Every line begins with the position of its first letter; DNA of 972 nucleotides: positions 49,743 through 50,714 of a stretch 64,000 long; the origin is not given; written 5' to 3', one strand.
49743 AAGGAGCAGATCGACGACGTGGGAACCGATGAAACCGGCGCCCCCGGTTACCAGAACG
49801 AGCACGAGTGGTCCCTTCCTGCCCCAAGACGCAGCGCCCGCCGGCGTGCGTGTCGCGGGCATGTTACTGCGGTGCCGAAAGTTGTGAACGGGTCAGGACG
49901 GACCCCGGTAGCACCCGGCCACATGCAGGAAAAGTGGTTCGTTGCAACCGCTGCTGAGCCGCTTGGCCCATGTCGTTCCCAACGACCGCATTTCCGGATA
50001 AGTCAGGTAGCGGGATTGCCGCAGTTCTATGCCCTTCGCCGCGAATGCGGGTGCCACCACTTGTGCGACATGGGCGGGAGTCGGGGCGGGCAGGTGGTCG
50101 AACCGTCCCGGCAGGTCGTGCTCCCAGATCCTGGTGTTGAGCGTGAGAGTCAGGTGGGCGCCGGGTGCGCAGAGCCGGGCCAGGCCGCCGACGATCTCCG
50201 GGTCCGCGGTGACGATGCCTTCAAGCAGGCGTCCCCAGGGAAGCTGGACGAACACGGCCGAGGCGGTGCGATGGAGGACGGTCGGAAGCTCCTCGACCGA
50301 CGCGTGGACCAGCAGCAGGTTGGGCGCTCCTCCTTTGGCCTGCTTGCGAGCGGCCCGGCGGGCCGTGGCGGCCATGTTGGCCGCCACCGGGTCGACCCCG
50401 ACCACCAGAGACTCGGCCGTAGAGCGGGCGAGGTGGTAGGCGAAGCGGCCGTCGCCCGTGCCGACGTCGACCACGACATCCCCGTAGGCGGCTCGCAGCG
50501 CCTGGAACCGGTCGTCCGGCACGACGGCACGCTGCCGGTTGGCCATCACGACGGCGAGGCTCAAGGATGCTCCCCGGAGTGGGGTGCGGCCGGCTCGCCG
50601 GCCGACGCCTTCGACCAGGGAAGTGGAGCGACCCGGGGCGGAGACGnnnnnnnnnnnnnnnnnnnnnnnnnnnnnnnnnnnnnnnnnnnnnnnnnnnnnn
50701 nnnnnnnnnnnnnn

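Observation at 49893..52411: Three consecutive, co-oriented rRNA methyltransferases that all target the ribosomal decoding centre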

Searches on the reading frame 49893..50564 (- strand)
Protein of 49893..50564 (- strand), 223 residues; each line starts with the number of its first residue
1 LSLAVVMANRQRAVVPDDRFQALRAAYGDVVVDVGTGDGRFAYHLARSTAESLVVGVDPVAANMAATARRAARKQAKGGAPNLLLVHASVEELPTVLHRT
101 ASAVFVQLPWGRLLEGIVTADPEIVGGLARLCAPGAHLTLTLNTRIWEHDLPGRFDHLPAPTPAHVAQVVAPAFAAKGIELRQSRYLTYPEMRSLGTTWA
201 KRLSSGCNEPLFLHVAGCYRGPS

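Call 3: search_protein_families(library=pfam, proteins=[window:49893-50564:-], max_evalue=0.01)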
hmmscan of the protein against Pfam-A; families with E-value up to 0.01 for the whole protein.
window:49893-50564:- (223 aa): 9 families
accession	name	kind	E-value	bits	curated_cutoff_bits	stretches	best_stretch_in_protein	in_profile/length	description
PF24675.1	NpmA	-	1.5e-66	224.2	60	1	15-213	11-209/214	16S rRNA (adenine(1408)-N(1))-methyltransferase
PF13649.12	Methyltransf_25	-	9.1e-08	33.1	27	1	31-106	1-70/97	Methyltransferase domain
PF08241.18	Methyltransf_11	-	3e-05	25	21.2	1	32-107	1-67/95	Methyltransferase domain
PF13489.12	Methyltransf_23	-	6.2e-05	23.2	27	1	17-145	10-121/164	Methyltransferase domain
PF02390.23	Methyltransf_4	-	0.0001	22.3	24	1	30-108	4-80/173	Putative methyltransferase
PF13847.12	Methyltransf_31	-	0.00016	21.9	27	1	28-95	4-68/145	Methyltransferase domain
PF08242.18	Methyltransf_12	-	0.00098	20.2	30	1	32-77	1-47/98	Methyltransferase domain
PF08003.17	Methyltransf_9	-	0.009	15.4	23.8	0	28-95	116-179/315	Protein of unknown function (DUF1698)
PF01209.24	Ubie_methyltran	-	0.0097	15.7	20.1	0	27-95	47-112/233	ubiE/COQ5 methyltransferase family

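Call 4: search_protein_families(library=ncbifam, proteins=[window:49893-50564:-], max_evalue=0.01)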
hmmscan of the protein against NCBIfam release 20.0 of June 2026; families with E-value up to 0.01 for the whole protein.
window:49893-50564:- (223 aa): 19 families
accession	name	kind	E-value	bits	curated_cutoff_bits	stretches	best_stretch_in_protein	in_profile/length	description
NF000363.1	self_KamB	exception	3.6e-50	170.5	350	1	15-207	12-202/216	16S rRNA (adenine(1408)-N(1))-methyltransferase KamB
NF051863.1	16S_A1408_WarA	equivalog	8.8e-36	123.3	305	1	30-211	1-175/190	16S rRNA (adenine(1408)-N(1))-methyltransferase WarA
NF040634.1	16S_A1408_NpmB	exception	7e-29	100.8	460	1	25-206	23-204/217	16S rRNA (adenine(1408)-N(1))-methyltransferase NpmB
NF000030.2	16S_rRNA_NpmA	exception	1.9e-20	73.4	470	1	21-212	18-210/219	16S rRNA (adenine(1408)-N(1))-methyltransferase NpmA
NF043040.1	corrin_prot_MT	hypoth_equivalog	1.3e-05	24.7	180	1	25-98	39-107/216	corrinoid protein-associated methyltransferase CpaM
NF001244.0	PRK00216.1-5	equivalog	5.2e-05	22.6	216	1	21-94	42-113/236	bifunctional demethylmenaquinone methyltransferase/2-methoxy-6-polyprenyl-1,4-benzoquinol methylase UbiE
TIGR01983.1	UbiG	equivalog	0.00014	21.3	102.95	1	28-96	50-112/228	bifunctional 2-polyprenyl-6-hydroxyphenol methylase/3-demethylubiquinol 3-O-methyltransferase UbiG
NF040538.1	methyl_ArsM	equivalog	0.00018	20.8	500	1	27-99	61-134/356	arsinothricin biosynthesis methyltransferase ArsM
TIGR04543.1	ketoArg_3Met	equivalog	0.00021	20.5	425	1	30-95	152-214/336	2-ketoarginine methyltransferase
NF045667.1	MTase_DVU1556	equivalog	0.00023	20.7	155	1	21-89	16-84/213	DVU_1556 family methyltransferase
NF011650.0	PRK15068.1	equivalog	0.00044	19.2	209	1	28-96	123-187/324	tRNA 5-methoxyuridine(34)/uridine 5-oxyacetic acid(34) synthase CmoB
TIGR01934.1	MenG_MenH_UbiE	subfamily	0.00051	19.4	158.35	1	21-94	33-101/223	ubiquinone/menaquinone biosynthesis methyltransferase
TIGR00091.1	TIGR00091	equivalog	0.00055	19.3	112.65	1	28-109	17-96/194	tRNA (guanosine(46)-N7)-methyltransferase TrmB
TIGR00452.1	TIGR00452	equivalog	0.00065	18.6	275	1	27-95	117-180/316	tRNA 5-methoxyuridine(34)/uridine 5-oxyacetic acid(34) synthase CmoB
NF008823.0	PRK11873.1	subfamily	0.00089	18.8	263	1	26-95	76-142/272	arsenite methyltransferase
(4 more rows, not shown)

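Call 6: find_encoding_contigs(protein=window:49893-50564:-, flank=10000, max_places=6)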
Protein window:49893-50564:- (223 aa): 6 contigs read that carry it; 3 places shown.
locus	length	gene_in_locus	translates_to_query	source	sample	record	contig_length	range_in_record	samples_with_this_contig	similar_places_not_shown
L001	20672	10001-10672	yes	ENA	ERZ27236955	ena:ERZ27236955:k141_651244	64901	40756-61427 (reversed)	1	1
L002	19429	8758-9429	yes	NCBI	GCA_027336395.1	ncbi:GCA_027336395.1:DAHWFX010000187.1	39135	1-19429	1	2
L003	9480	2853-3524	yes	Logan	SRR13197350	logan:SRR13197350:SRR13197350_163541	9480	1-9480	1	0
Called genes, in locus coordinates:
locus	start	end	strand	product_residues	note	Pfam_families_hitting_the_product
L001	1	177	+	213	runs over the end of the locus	-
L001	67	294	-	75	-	-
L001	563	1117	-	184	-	PF00583:Acetyltransf_1, PF13508:Acetyltransf_7, PF13673:Acetyltransf_10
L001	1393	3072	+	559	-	PF01019:G_glu_transpept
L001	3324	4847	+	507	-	PF00324:AA_permease, PF13520:AA_permease_2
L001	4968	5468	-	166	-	-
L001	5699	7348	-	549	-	PF00474:SSF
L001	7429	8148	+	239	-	PF01638:HxlR, PF14864:Alkyl_sulf_C (weak), PF02036:SCP2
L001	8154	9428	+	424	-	PF04027:DUF371, PF00590:TP_methylase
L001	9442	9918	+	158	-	PF02590:SPOUT_MTase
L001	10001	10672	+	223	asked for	PF24675:NpmA, PF13649:Methyltransf_25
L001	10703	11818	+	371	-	PF01073:3Beta_HSD, PF01370:Epimerase, PF02719:Polysacc_synt_2 (faint), PF05368:NmrA (weak), PF07993:NAD_binding_4 (faint), PF16363:GDP_Man_Dehyd, PF01370:Epimerase, PF16363:GDP_Man_Dehyd, +1 more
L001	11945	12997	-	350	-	PF00535:Glycos_transf_2, PF10111:Glyco_tranf_2_2 (weak), PF13641:Glyco_tranf_2_3 (faint)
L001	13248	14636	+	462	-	-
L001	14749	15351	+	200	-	PF09837:DUF2064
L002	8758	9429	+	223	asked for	PF24675:NpmA, PF13649:Methyltransf_25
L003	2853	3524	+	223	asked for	PF24675:NpmA, PF13649:Methyltransf_25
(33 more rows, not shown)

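Call 7: find_homologous_proteins(query=window:49893-50564:-, max_evalue=0.00001)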
Query window:49893-50564:- (223 aa): 166 proteins with E <= 0.00001 among 1434 candidates; the best 120 are listed.
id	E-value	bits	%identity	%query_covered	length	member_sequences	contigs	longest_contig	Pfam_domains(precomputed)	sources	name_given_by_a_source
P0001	1.2e-143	495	100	100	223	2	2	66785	PF13649.13,PF24675.2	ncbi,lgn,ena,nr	ncbi:MAG: methyltransferase domain-containing protein [Actinomycetota bacterium]|nr:methyltransferas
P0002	2.9e-86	307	68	97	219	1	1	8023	PF13649.13,PF24675.2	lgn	-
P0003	4.8e-81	290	63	99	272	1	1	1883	PF24675.2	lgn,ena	-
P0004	2.6e-63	232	52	97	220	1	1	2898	PF24675.2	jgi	jgi:16S rRNA (adenine(1408)-N(1))-methyltransferase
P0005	3.6e-63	232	55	97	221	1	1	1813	PF13649.13,PF24675.2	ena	-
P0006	3.6e-63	232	56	98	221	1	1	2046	PF13847.13,PF13649.13,PF24675.2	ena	-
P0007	1.2e-62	230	51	97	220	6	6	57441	PF24675.2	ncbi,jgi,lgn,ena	-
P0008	3.1e-62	229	51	97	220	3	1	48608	PF24675.2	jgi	jgi:16S rRNA (adenine(1408)-N(1))-methyltransferase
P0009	5.1e-62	228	51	97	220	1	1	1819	PF13847.13,PF13649.13,PF24675.2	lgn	-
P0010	8.6e-62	227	54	87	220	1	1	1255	PF13649.13,PF24675.2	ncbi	-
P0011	9.7e-62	227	54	96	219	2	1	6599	PF13649.13,PF02390.24,PF24675.2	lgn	-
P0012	2.3e-61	226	50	97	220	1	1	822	PF24675.2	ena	-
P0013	3.4e-61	225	54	89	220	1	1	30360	PF24675.2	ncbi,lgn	-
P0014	3.4e-61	225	56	89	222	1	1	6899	PF13649.13,PF24675.2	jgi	jgi:16S rRNA (adenine(1408)-N(1))-methyltransferase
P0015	3.6e-61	225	50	97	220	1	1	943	PF24675.2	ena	-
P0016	5.3e-61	225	51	97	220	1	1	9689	PF24675.2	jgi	jgi:16S rRNA (adenine(1408)-N(1))-methyltransferase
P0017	5.5e-61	224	51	97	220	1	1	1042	PF13649.13,PF24675.2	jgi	jgi:16S rRNA (adenine(1408)-N(1))-methyltransferase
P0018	7.9e-61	224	51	99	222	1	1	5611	PF13649.13,PF24675.2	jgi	jgi:16S rRNA (adenine(1408)-N(1))-methyltransferase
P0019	1.1e-60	224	50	97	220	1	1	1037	PF13649.13,PF24675.2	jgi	jgi:16S rRNA (adenine(1408)-N(1))-methyltransferase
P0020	1.2e-60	223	50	97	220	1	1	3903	PF24675.2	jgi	jgi:16S rRNA (adenine(1408)-N(1))-methyltransferase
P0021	1.9e-60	223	50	97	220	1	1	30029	PF24675.2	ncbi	ncbi:MAG: hypothetical protein ACLPVY_14165 [Acidimicrobiia bacterium]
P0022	2.0e-60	223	49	99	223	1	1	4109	PF24675.2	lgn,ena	-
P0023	2.2e-60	222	50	97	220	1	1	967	PF24675.2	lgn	-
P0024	2.3e-60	222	51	100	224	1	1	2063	PF02390.24,PF24675.2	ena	-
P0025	2.5e-60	222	52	99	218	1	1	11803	PF13847.13,PF13649.13,PF02390.24,PF24675.2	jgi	jgi:16S rRNA (adenine(1408)-N(1))-methyltransferase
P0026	2.8e-60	222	50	98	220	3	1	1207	PF24675.2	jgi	-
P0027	3.6e-60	222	49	97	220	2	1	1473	PF24675.2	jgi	-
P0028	6.0e-60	221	50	97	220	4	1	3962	PF13649.13,PF24675.2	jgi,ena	-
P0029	1.7e-59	220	50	95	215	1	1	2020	PF24675.2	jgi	jgi:16S rRNA (adenine(1408)-N(1))-methyltransferase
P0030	2.1e-59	219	51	98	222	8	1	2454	PF24675.2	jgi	jgi:hypothetical protein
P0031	8.9e-59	217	54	85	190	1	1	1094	PF24675.2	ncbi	-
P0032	1.0e-58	217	48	97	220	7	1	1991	PF24675.2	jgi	jgi:16S rRNA (adenine(1408)-N(1))-methyltransferase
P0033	1.3e-58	217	51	97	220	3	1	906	PF24675.2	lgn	-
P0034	1.3e-58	217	54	86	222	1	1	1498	PF24675.2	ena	-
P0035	1.5e-58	217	49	98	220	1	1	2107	PF24675.2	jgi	jgi:16S rRNA (adenine(1408)-N(1))-methyltransferase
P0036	1.9e-58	216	50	100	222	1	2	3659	PF13649.13,PF24675.2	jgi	jgi:16S rRNA (adenine(1408)-N(1))-methyltransferase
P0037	1.9e-58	216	50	98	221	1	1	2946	PF13649.13,PF02390.24,PF24675.2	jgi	jgi:16S rRNA (adenine(1408)-N(1))-methyltransferase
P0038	2.0e-58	216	49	98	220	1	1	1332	PF13847.13,PF13649.13,PF24675.2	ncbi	-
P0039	2.4e-58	216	50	100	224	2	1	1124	PF02390.24,PF24675.2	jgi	jgi:16S rRNA (adenine(1408)-N(1))-methyltransferase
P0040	3.7e-58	215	48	97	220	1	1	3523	PF24675.2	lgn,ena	-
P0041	3.8e-58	215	48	98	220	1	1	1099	PF24675.2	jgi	jgi:16S rRNA (adenine(1408)-N(1))-methyltransferase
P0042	4.1e-58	215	49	98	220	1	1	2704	PF24675.2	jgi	-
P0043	6.2e-58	214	49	97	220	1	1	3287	PF24675.2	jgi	jgi:16S rRNA (adenine(1408)-N(1))-methyltransferase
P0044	6.8e-58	214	50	99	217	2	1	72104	PF13847.13,PF13649.13,PF02390.24,PF24675.2,PF08241.19,PF08242.19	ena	-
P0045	7.2e-58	214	49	96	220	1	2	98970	PF24675.2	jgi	-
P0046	1.0e-57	214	50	100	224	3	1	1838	PF24675.2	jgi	jgi:16S rRNA (adenine(1408)-N(1))-methyltransferase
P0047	1.5e-57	213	47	98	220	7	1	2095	PF24675.2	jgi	jgi:16S rRNA (adenine(1408)-N(1))-methyltransferase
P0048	1.7e-57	213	49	100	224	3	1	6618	PF02390.24,PF24675.2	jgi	jgi:16S rRNA (adenine(1408)-N(1))-methyltransferase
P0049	2.1e-57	213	49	99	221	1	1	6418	PF24675.2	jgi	-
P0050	2.1e-57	213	50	99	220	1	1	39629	PF24675.2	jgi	jgi:16S rRNA (adenine(1408)-N(1))-methyltransferase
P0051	4.2e-57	212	50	95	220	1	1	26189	PF24675.2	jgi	jgi:16S rRNA (adenine(1408)-N(1))-methyltransferase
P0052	5.0e-57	212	49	98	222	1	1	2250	PF24675.2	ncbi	-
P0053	5.1e-57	211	49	98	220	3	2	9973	PF13649.13,PF24675.2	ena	-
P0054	5.3e-57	211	50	98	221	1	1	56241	PF24675.2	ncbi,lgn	-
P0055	1.2e-56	210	48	99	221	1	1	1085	PF02390.24,PF24675.2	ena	-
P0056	2.2e-56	209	50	91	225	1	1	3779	PF02390.24,PF24675.2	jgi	jgi:16S rRNA (adenine(1408)-N(1))-methyltransferase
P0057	3.4e-56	209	49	97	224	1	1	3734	PF24675.2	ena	-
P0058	4.2e-56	208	52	89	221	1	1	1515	PF02390.24,PF24675.2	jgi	jgi:16S rRNA (adenine(1408)-N(1))-methyltransferase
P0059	4.9e-56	208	49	98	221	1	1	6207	PF24675.2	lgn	-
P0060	5.1e-56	208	51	93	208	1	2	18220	PF02390.24,PF24675.2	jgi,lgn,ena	-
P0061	7.7e-56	208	48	98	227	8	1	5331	PF24675.2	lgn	-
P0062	9.5e-56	207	47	98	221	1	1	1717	PF24675.2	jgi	jgi:16S rRNA (adenine(1408)-N(1))-methyltransferase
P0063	1.0e-55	207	49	99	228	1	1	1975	PF24675.2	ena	-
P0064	1.2e-55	207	48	97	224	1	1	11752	PF24675.2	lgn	-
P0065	1.6e-55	207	48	100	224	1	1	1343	PF24675.2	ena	-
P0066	1.7e-55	206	52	90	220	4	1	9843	PF24675.2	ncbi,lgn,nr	ncbi:MAG: rRNA methyltransferase [Actinomycetota bacterium]|nr:rRNA methyltransferase [Actinomycetot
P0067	2.0e-55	206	50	96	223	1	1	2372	PF24675.2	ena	-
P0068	2.2e-55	206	50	96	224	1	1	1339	PF24675.2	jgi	-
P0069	2.9e-55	206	49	97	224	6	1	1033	PF02390.24,PF24675.2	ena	-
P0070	3.0e-55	206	48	98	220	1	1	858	PF24675.2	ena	-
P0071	3.4e-55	206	48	98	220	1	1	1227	PF24675.2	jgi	-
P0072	3.8e-55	205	52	88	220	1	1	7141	PF02390.24,PF24675.2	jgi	jgi:16S rRNA (adenine(1408)-N(1))-methyltransferase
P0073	4.7e-55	205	49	99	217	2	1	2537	PF13847.13,PF13649.13,PF02390.24,PF24675.2,PF08241.19,PF08242.19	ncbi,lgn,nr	ncbi:MAG TPA: class I SAM-dependent methyltransferase [Acidimicrobiia bacterium]|nr:class I SAM-depe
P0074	6.0e-55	205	47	98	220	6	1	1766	PF24675.2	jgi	-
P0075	6.2e-55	205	48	98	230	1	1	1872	PF24675.2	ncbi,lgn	-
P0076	7.1e-55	204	50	99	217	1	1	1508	PF13847.13,PF13649.13,PF02390.24,PF24675.2,PF08242.19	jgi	jgi:16S rRNA (adenine(1408)-N(1))-methyltransferase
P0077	8.7e-55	204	55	86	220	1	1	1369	PF13847.13,PF13649.13,PF24675.2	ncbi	-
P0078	1.4e-54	204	53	92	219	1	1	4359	PF13649.13,PF24675.2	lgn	-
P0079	2.2e-54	203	49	96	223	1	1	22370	PF24675.2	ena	-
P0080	2.4e-54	203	47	99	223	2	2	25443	PF24675.2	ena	-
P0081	2.7e-54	203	47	99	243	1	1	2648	PF02390.24,PF24675.2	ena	-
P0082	3.3e-54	202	51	89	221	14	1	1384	PF24675.2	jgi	jgi:16S rRNA (adenine(1408)-N(1))-methyltransferase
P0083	5.6e-54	202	47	98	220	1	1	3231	PF02390.24,PF24675.2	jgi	jgi:16S rRNA (adenine(1408)-N(1))-methyltransferase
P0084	6.4e-54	201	51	89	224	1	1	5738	PF24675.2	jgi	jgi:16S rRNA (adenine(1408)-N(1))-methyltransferase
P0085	8.2e-54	201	51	89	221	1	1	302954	PF13649.13,PF24675.2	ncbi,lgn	-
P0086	1.9e-53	200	50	90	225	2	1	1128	PF02390.24,PF24675.2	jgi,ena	-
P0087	2.8e-53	199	48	98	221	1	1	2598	PF13649.13,PF24675.2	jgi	jgi:16S rRNA (adenine(1408)-N(1))-methyltransferase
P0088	3.1e-53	199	49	99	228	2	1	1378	PF24675.2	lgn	-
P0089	6.1e-53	198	48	99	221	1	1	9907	PF24675.2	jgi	jgi:16S rRNA (adenine(1408)-N(1))-methyltransferase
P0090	6.7e-53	198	49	88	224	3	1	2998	PF24675.2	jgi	jgi:16S rRNA (adenine(1408)-N(1))-methyltransferase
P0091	9.3e-53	198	47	99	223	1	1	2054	PF24675.2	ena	-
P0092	1.2e-52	197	53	89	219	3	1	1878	PF24675.2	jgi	jgi:16S rRNA (adenine(1408)-N(1))-methyltransferase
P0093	1.2e-52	197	49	99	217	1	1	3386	PF13847.13,PF13649.13,PF02390.24,PF24675.2,PF08242.19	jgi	jgi:16S rRNA (adenine(1408)-N(1))-methyltransferase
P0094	2.7e-52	196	49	99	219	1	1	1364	PF24675.2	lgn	-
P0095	4.4e-52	195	52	89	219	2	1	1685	PF24675.2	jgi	-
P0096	6.9e-52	195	46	97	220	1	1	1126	PF02390.24,PF24675.2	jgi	-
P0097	1.6e-51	194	46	99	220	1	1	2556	PF02390.24,PF24675.2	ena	-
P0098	1.6e-51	194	46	99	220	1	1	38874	PF13847.13,PF13649.13,PF02390.24,PF24675.2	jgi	jgi:16S rRNA (adenine(1408)-N(1))-methyltransferase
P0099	1.3e-50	191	45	99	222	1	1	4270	PF13649.13,PF02390.24,PF24675.2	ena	-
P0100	1.4e-50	190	43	99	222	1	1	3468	PF13649.13,PF02390.24,PF24675.2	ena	-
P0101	2.8e-50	189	46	98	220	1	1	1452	PF24675.2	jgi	jgi:16S rRNA (adenine(1408)-N(1))-methyltransferase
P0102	3.7e-50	189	46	99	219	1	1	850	PF24675.2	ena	-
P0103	6.3e-50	188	49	98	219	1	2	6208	PF13649.13,PF24675.2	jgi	jgi:16S rRNA (adenine(1408)-N(1))-methyltransferase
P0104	1.1e-49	188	46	97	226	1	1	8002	PF24675.2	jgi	jgi:16S rRNA (adenine(1408)-N(1))-methyltransferase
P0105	1.6e-49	187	50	83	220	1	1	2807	PF13649.13,PF02390.24,PF24675.2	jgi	jgi:16S rRNA (adenine(1408)-N(1))-methyltransferase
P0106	2.8e-49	186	46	96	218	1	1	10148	PF13847.13,PF13649.13,PF02390.24,PF24675.2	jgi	jgi:16S rRNA (adenine(1408)-N(1))-methyltransferase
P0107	3.6e-48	183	44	99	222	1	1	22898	PF24675.2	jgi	jgi:16S rRNA (adenine(1408)-N(1))-methyltransferase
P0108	7.7e-48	181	44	98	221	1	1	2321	PF13649.13,PF02390.24,PF24675.2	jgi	jgi:16S rRNA (adenine(1408)-N(1))-methyltransferase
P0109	8.5e-48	181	46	90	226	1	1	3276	PF24675.2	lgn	-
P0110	1.9e-47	180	49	86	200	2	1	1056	PF13649.13,PF24675.2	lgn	-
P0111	3.6e-47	179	46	90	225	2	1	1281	PF24675.2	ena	-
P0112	3.9e-47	179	49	84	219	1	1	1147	PF24675.2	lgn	-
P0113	4.8e-47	179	47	87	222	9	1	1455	PF13649.13,PF24675.2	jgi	-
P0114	2.2e-46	177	48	91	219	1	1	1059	PF02390.24,PF24675.2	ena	-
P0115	2.6e-46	176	48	91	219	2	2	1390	PF02390.24,PF24675.2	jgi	jgi:16S rRNA (adenine(1408)-N(1))-methyltransferase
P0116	4.2e-46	176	44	96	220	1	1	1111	PF13649.13,PF24675.2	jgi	jgi:16S rRNA (adenine(1408)-N(1))-methyltransferase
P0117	2.7e-45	173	54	74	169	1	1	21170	PF24675.2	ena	-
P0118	3.8e-45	173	45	89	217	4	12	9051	PF02390.24,PF24675.2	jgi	jgi:16S rRNA (adenine(1408)-N(1))-methyltransferase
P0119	1.6e-44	171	44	96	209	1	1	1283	PF13649.13,PF24675.2,PF08241.19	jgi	-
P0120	1.9e-44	170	46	85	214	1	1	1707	PF13649.13,PF24675.2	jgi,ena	-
